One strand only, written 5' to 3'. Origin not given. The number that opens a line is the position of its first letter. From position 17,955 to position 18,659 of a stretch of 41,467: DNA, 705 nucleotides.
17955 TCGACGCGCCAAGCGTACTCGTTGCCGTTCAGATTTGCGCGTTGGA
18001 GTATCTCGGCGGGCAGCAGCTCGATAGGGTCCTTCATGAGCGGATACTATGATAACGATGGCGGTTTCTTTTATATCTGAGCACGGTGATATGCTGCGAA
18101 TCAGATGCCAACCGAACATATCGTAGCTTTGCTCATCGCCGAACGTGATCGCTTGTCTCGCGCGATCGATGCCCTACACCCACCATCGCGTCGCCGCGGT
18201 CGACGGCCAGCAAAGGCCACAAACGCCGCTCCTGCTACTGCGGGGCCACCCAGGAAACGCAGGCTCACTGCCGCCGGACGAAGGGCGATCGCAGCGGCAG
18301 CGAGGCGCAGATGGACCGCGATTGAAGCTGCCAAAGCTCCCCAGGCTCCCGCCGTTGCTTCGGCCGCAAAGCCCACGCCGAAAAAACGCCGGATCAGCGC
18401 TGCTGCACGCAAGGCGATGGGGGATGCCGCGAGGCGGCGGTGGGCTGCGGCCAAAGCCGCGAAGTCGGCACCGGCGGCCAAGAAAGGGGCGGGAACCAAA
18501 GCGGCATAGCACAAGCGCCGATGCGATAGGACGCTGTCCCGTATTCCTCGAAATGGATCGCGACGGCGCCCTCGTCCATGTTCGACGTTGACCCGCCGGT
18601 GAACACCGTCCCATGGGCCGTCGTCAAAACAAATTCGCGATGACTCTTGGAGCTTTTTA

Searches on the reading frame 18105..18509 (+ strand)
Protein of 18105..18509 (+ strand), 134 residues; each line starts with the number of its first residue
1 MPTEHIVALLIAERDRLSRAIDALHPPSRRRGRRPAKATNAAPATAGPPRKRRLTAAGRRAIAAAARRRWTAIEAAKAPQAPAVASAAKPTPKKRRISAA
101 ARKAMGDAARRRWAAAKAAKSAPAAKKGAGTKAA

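Call 7: search_protein_families(library=pfam, proteins=[window:18105-18506:+], max_evalue=0.01)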
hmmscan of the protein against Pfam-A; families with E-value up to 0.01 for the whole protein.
window:18105-18506:+ (134 aa): 1 family
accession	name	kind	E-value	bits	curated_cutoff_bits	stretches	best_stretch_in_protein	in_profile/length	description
PF19981.4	DUF6417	-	0.0063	17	28.4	1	12-28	50-67/69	Family of unknown function (DUF6417)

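Call 9: find_homologous_proteins(query=window:18105-18506:+, max_evalue=0.001)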
Query window:18105-18506:+ (134 aa): 277 proteins with E <= 0.001 among 3727 candidates; the best 120 are listed.
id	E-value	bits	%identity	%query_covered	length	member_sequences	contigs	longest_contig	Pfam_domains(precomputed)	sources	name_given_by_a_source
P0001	3.5e-32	129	50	90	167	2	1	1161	-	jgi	jgi:hypothetical protein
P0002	5.4e-32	129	64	81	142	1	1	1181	-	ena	-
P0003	2.4e-25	107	59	93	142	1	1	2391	-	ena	-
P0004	3.6e-24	103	64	63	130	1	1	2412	-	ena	-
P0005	4.8e-24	103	59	90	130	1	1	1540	-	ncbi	-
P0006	9.6e-23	99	58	90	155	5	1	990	-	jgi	-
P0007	1.3e-22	98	62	63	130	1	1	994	-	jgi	jgi:hypothetical protein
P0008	1.6e-22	98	58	90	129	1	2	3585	-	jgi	jgi:hypothetical protein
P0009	3.5e-22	97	56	92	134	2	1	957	-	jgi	-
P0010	7.8e-22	96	50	100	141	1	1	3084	-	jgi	jgi:hypothetical protein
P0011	2.8e-21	94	54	90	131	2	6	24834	-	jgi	jgi:hypothetical protein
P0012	3.3e-21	94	59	63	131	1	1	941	-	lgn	-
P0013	3.5e-21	94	69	59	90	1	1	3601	-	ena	-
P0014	6.5e-20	90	52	84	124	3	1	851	-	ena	-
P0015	2.7e-19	88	71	42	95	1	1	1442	-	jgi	-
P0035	5.1e-16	77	80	26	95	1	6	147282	-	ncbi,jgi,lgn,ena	-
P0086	2.3e-13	69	51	63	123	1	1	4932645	-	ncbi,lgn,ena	-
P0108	6.7e-12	64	57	64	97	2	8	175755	-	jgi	jgi:hypothetical protein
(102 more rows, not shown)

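Call 10: search_protein_families(library=ncbifam, proteins=[window:18105-18506:+], max_evalue=0.1)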
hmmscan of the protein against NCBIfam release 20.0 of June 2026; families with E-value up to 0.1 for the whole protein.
window:18105-18506:+ (134 aa): 1 family
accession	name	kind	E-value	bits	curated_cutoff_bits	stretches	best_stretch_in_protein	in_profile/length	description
NF040692.1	recomb_assoc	equivalog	0.017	14.7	40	1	6-71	110-171/207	gamma-mobile-trio protein GmtX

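Call 15: find_encoding_contigs(protein=window:18105-18509:+, flank=10000, max_places=5)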
Protein window:18105-18509:+ (134 aa): no gene with exactly this product is on record in the collection.

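Call 16: find_related_loci(query=A2, collection=genome_contigs, flank=10000)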
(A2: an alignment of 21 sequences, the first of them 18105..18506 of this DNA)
Query A2 (134 aa) in genome_contigs; peptide patterns used: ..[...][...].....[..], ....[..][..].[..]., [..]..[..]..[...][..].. (x = any residue, [..] = any of these).
596 stretches matched a pattern (row limit reached: there are more); 131 encode a relative of the query (tblastn E <= 1e-3); the best 80 are kept; 80 distinct loci.
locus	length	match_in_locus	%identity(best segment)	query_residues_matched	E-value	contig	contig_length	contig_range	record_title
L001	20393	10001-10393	56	1-124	7e-26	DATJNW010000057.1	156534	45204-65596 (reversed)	MAG TPA_asm: Bryobacteraceae bacterium isolate SMAG_U14871 k141_4544217, whole genome shotgun sequence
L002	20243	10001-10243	63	1-79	2e-20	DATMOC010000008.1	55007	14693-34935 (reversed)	MAG TPA_asm: Bryobacteraceae bacterium isolate SMAG_U12866 k141_636263, whole genome shotgun sequence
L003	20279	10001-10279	53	1-78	1e-18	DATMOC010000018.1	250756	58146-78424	MAG TPA_asm: Bryobacteraceae bacterium isolate SMAG_U12866 k141_1548742, whole genome shotgun sequence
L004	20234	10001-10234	55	1-80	2e-18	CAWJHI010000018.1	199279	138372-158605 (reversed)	MAG: Terriglobia bacterium isolate MFD09222.bin.3.117 genome assembly, contig: contig_125561, whole genome shotgun seque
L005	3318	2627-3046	43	1-114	5e-17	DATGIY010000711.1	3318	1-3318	MAG TPA_asm: Terriglobales bacterium isolate SMAG_U9819 k141_708332, whole genome shotgun sequence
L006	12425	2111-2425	42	1-99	2e-15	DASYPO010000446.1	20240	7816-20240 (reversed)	MAG TPA_asm: Bryobacteraceae bacterium isolate SMAG_U4458 k141_2985376, whole genome shotgun sequence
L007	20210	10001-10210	54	1-64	3e-14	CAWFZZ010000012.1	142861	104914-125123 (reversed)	MAG: Bryobacterales bacterium isolate MFD09286.bin.1.167 genome assembly, contig: contig_52862, whole genome shotgun seq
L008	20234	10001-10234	51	1-84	4e-14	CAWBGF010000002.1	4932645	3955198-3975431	MAG: Terriglobia bacterium isolate MFD09222.bin.1.41 genome assembly, contig: contig_58393, whole genome shotgun sequenc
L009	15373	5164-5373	55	1-70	9e-14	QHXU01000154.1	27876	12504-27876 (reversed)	MAG: Acidobacteria bacterium isolate gp3 AA111 14_1009_16_30cm_scaffold_15373_curated, whole genome shotgun sequence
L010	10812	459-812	44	3-127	2e-13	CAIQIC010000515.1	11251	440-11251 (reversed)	MAG: uncultured Lentisphaerae bacterium isolate AlinenSedimentsCore2_bin-2051 genome assembly, contig: bin-2051:515/573,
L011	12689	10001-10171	57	1-60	3e-13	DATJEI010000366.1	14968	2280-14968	MAG TPA_asm: Bryobacteraceae bacterium isolate SMAG_U15429 k141_8161878, whole genome shotgun sequence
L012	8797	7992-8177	63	1-58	6e-13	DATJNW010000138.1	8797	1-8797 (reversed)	MAG TPA_asm: Bryobacteraceae bacterium isolate SMAG_U14871 k141_3987949, whole genome shotgun sequence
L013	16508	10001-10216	48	40-122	6e-13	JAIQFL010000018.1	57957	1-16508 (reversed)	MAG: Terriglobia bacterium isolate SRVP_16 SR-VP_26_10_2019_C_20cm_scaffold_999, whole genome shotgun sequence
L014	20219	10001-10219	52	1-70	1e-12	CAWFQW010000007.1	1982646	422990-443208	MAG: Bryobacterales bacterium isolate MFD00964.bin.2.210 genome assembly, contig: contig_4645, whole genome shotgun sequ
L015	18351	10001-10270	53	1-80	2e-12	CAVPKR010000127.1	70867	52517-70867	MAG: Terriglobia bacterium isolate MFD10064.bin.2.14 genome assembly, contig: contig_69280, whole genome shotgun sequenc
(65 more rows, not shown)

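Call 21: search_protein_families(library=phrogs, proteins=[window:18105-18506:+, P0035, P0086, P0001], max_evalue=0.1)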
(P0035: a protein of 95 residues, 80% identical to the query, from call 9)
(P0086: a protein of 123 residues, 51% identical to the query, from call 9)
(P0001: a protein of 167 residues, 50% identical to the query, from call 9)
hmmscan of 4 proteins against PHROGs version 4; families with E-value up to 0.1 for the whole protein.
window:18105-18506:+ (134 aa): 0 families

P0035 (95 aa): 0 families

P0086 (123 aa): 0 families

P0001 (167 aa): 0 families

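Call 22: search_solved_structures(query=A2, max_evalue=1, show_alignments=3)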
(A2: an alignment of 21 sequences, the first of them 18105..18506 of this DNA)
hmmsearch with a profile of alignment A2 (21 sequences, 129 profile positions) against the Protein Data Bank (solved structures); distinct sequences matched with E-value up to 1: 0.

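Call 24: find_encoding_contigs(protein=P0086, flank=6000, max_places=3)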
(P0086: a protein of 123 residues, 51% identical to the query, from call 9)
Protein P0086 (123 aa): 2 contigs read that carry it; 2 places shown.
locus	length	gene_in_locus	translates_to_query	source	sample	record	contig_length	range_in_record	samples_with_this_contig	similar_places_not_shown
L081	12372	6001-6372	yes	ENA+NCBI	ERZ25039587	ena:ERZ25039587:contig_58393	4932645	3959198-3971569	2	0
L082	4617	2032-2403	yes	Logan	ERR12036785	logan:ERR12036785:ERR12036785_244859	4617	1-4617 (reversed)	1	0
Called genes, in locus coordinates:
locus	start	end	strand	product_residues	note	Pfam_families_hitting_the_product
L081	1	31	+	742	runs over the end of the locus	PF00072:Response_reg, PF00989:PAS (weak), PF08448:PAS_4, PF13426:PAS_9 (weak), PF00512:HisKA, PF02518:HATPase_c, PF00072:Response_reg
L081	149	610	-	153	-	PF00072:Response_reg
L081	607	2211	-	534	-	PF25487:ETR1_N, PF00989:PAS, PF08448:PAS_4, PF13188:PAS_8 (weak), PF13426:PAS_9, PF00512:HisKA, PF02518:HATPase_c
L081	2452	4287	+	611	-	-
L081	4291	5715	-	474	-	PF05195:AMP_N, PF00557:Peptidase_M24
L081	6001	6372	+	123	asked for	-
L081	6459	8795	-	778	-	PF20256:MoCoBD_2, PF02738:MoCoBD_1, PF20256:MoCoBD_2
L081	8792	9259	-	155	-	PF00111:Fer2, PF01799:Fer2_2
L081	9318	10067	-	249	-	PF01061:ABC2_membrane, PF12698:ABC2_membrane_3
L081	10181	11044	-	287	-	PF00005:ABC_tran, PF02463:SMC_N (faint), PF13304:AAA_21, PF13732:DrrA1-3_C (weak)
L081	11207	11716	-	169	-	-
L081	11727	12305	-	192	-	PF04542:Sigma70_r2, PF04545:Sigma70_r4 (weak), PF08281:Sigma70_r4_2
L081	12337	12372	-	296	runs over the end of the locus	-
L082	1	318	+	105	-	?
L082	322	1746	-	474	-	PF05195:AMP_N, PF00557:Peptidase_M24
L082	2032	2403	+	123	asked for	-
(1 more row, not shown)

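Call 25: find_encoding_contigs(protein=P0035, flank=6000, max_places=4)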
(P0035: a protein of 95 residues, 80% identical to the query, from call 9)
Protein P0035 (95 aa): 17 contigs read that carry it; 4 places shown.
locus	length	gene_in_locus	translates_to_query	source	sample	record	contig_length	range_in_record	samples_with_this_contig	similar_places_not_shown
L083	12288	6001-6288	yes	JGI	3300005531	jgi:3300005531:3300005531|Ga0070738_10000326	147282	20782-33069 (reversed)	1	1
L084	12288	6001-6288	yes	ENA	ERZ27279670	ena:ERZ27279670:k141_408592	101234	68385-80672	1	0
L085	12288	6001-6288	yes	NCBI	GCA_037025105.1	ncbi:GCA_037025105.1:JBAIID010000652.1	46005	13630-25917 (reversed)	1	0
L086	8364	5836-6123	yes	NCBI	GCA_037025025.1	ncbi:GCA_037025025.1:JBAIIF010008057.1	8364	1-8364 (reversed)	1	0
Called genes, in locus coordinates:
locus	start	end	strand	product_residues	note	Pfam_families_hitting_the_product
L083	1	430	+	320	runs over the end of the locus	PF02012:BNR (faint), PF15902:Sortilin-Vps10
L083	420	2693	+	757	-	PF15902:Sortilin-Vps10 (weak)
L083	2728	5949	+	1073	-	PF00930:DPPIV_N (faint), PF26549:Tricorn_N, PF26550:Tricorn_2nd, PF07676:PD40 (weak), PF26549:Tricorn_N, PF07676:PD40 (weak), PF01979:Amidohydro_1, PF07969:Amidohydro_3 (weak), +1 more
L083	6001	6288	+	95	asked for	-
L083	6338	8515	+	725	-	PF02225:PA (weak), PF04389:Peptidase_M28, PF04253:TFR_dimer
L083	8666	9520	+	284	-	-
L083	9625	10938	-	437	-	PF00535:Glycos_transf_2, PF13489:Methyltransf_23, PF00398:RrnaAD (weak), PF08241:Methyltransf_11, PF08242:Methyltransf_12, PF13649:Methyltransf_25, PF13847:Methyltransf_31 (weak)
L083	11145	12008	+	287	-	PF01259:SAICAR_synt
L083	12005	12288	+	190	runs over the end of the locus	PF02674:Colicin_V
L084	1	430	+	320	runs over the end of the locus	PF02012:BNR (faint), PF15902:Sortilin-Vps10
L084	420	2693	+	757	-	PF15902:Sortilin-Vps10 (weak)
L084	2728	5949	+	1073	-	PF00930:DPPIV_N (faint), PF26549:Tricorn_N, PF26550:Tricorn_2nd, PF07676:PD40 (weak), PF26549:Tricorn_N, PF07676:PD40 (weak), PF01979:Amidohydro_1, PF07969:Amidohydro_3 (weak), +1 more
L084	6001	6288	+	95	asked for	-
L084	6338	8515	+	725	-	PF02225:PA (weak), PF04389:Peptidase_M28, PF04253:TFR_dimer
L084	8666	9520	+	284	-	-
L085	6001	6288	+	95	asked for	-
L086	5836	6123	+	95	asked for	-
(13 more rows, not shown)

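Call 26: find_encoding_contigs(protein=P0108, flank=6000, max_places=4)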
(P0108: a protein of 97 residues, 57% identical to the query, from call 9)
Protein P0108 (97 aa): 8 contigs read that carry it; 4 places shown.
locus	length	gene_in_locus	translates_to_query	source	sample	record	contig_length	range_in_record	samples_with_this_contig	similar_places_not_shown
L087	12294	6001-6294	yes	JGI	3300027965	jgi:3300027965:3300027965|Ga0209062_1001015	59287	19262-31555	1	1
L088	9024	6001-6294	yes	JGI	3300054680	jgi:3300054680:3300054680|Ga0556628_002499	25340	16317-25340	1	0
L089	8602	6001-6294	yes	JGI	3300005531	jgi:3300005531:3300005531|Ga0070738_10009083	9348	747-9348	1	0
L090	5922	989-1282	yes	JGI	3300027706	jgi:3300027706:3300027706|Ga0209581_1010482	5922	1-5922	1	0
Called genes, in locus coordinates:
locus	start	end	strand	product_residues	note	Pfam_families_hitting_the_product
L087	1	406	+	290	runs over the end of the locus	PF01261:AP_endonuc_2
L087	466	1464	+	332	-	PF00348:polyprenyl_synt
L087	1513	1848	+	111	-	PF03795:YCII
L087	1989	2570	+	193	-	PF12867:DinB_2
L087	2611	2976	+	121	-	PF03795:YCII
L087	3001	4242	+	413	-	PF04542:Sigma70_r2, PF07638:Sigma70_ECF (weak), PF08281:Sigma70_r4_2, PF20239:DUF6596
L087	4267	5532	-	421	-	PF04055:Radical_SAM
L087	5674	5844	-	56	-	-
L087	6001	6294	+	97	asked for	-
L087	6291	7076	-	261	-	PF00459:Inositol_P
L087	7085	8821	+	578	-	PF00501:AMP-binding, PF23562:AMP-binding_C_3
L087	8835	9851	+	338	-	PF00180:Iso_dh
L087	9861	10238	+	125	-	-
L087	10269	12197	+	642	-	PF16177:ACAS_N, PF00501:AMP-binding, PF13193:AMP-binding_C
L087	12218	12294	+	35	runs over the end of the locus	-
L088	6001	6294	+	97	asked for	-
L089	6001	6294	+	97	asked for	-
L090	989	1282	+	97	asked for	-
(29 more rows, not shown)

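Call 50: search_dna_similar(query=window:18105-18506:+, collection=plasmids, mode=protein, max_evalue=0.001, max_rows=15)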
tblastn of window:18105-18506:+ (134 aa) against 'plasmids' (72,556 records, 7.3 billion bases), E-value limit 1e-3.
No match.

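Call 51: search_dna_similar(query=window:18105-18506:+, collection=phages, mode=protein, max_evalue=0.001, max_rows=15)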
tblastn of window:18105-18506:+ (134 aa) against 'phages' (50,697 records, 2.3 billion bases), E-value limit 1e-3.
No match.

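Call 52: predict_structure(alignment_id=A3)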
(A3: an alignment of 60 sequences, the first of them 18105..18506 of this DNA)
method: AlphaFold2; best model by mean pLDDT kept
length: 134 residues; sequences in the alignment: 60
mean_pLDDT: 77.5   pTM: 0.28
mean pLDDT of the five models: 77.5, 75.7, 75.0, 74.8, 73.0
residues with pLDDT >= 90: 58; 70-90: 24; 50-70: 48; < 50: 4
segments of 3 or more residues with pLDDT < 50: none
pLDDT, mean of each block of 10 residues (from residue 1): 92 95 71 52 57 86 95 82 53 80 97 94 64 52
secondary structure, 60 per line:
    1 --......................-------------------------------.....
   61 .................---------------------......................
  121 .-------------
elements in order: H3-24 H56-77 H99-121
